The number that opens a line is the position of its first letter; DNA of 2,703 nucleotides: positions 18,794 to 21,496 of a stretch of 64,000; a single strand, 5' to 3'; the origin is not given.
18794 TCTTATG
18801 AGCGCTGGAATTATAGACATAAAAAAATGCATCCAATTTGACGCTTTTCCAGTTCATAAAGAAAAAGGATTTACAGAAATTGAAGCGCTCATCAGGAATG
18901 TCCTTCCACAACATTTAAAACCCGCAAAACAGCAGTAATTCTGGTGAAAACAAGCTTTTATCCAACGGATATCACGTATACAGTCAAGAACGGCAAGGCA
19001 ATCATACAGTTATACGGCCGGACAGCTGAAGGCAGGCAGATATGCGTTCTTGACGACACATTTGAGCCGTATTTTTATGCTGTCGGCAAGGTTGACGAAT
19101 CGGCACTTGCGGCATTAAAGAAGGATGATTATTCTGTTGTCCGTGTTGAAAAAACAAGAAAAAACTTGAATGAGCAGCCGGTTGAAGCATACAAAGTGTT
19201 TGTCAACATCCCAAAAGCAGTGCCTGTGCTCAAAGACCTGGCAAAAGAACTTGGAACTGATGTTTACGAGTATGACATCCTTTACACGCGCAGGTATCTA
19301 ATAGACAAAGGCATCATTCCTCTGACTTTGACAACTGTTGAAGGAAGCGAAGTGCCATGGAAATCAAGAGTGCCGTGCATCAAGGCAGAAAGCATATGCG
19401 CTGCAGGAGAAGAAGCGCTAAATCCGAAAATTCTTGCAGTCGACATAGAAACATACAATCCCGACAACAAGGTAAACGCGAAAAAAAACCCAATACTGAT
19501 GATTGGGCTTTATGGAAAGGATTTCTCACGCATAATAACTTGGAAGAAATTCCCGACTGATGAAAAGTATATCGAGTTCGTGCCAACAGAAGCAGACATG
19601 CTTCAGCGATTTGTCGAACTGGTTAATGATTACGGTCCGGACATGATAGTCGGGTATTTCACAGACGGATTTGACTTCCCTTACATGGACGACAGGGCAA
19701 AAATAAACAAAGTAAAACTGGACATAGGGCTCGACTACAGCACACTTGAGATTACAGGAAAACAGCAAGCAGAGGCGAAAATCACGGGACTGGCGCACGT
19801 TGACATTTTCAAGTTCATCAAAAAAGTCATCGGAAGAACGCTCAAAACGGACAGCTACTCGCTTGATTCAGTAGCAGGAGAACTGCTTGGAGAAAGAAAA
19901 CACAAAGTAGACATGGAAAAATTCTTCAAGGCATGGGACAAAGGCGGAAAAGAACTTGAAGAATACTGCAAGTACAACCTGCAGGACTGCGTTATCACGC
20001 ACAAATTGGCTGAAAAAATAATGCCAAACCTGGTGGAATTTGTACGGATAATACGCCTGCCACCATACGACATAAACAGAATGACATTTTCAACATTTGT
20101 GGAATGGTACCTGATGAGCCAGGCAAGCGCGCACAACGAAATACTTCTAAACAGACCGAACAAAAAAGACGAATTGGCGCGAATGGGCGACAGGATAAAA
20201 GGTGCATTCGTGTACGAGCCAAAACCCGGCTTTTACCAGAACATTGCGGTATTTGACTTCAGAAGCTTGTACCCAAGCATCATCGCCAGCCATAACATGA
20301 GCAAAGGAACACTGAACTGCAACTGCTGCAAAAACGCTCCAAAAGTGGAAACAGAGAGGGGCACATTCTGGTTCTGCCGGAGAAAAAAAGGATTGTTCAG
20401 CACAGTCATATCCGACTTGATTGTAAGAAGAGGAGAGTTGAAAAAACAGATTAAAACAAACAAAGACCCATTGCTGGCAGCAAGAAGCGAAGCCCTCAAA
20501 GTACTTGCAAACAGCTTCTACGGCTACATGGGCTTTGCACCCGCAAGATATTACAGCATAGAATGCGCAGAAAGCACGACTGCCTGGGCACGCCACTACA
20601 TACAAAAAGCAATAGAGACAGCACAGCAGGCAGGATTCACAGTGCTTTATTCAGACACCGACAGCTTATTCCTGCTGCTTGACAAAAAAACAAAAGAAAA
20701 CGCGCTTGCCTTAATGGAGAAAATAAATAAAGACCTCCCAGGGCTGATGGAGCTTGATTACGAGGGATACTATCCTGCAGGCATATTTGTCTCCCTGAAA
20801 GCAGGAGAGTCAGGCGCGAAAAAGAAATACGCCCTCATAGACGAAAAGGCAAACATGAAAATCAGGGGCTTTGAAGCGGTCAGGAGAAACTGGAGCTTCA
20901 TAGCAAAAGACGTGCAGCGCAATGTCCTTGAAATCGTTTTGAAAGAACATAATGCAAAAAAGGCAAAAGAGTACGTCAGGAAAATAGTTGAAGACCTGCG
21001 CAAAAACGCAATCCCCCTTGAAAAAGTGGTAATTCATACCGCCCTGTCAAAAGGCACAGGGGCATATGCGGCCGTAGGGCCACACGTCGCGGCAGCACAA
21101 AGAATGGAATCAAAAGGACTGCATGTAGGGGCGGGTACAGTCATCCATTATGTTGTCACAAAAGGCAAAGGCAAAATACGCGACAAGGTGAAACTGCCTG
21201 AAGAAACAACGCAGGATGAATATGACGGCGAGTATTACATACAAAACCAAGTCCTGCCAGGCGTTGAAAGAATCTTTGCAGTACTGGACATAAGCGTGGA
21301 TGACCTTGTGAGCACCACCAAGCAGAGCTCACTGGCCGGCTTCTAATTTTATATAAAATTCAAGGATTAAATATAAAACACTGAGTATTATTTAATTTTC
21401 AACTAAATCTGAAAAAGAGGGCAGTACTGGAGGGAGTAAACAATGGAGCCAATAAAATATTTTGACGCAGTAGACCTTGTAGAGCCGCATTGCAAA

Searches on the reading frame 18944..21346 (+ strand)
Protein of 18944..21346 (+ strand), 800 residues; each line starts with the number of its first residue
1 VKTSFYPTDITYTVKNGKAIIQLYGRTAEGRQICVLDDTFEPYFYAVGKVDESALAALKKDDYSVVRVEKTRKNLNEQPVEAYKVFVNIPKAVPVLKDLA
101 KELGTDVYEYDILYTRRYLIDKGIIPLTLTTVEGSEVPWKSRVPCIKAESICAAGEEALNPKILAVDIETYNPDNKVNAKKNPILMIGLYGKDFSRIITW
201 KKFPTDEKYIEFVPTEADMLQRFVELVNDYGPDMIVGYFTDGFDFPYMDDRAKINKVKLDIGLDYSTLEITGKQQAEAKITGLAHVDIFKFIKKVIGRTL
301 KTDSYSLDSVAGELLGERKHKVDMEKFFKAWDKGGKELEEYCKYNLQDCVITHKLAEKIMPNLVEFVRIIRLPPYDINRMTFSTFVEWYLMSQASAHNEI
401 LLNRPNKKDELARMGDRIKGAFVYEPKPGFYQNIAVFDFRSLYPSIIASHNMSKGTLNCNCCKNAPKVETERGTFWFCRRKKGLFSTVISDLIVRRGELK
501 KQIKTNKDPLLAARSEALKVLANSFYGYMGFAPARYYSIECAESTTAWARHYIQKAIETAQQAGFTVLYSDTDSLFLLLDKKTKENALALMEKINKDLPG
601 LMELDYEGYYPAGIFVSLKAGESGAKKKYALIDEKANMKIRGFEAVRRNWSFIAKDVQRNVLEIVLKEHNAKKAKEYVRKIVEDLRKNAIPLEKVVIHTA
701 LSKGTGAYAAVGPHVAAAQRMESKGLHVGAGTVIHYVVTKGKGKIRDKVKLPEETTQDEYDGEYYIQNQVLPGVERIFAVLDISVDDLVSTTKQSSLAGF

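Call 17: search_protein_families(library=pfam, proteins=[window:18944-21346:+], max_evalue=0.01)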
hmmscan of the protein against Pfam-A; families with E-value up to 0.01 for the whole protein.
window:18944-21346:+ (800 aa): 6 families
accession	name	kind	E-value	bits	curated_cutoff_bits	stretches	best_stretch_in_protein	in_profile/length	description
PF00136.26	DNA_pol_B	-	8.7e-61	206.5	23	1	383-779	12-451/453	DNA polymerase family B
PF03104.25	DNA_pol_B_exo1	-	2.8e-31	109.2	23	1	106-310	2-242/242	DNA polymerase family B, exonuclease domain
PF13482.12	RNase_H_2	-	3.3e-11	43.9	22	1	166-359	3-164/165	RNase_H superfamily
PF03175.18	DNA_pol_B_2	-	5.8e-06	25.9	25.8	1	336-456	138-254/468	DNA polymerase type B, organellar and viral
PF10108.15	DNA_pol_B_exo2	-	3.8e-05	23.9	24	1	215-344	36-161/213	Predicted 3'-5' exonuclease related to the exonuclease domain of PolB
PF15410.12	PH_9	-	0.0068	17.1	28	0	646-716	22-86/118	Pleckstrin homology domain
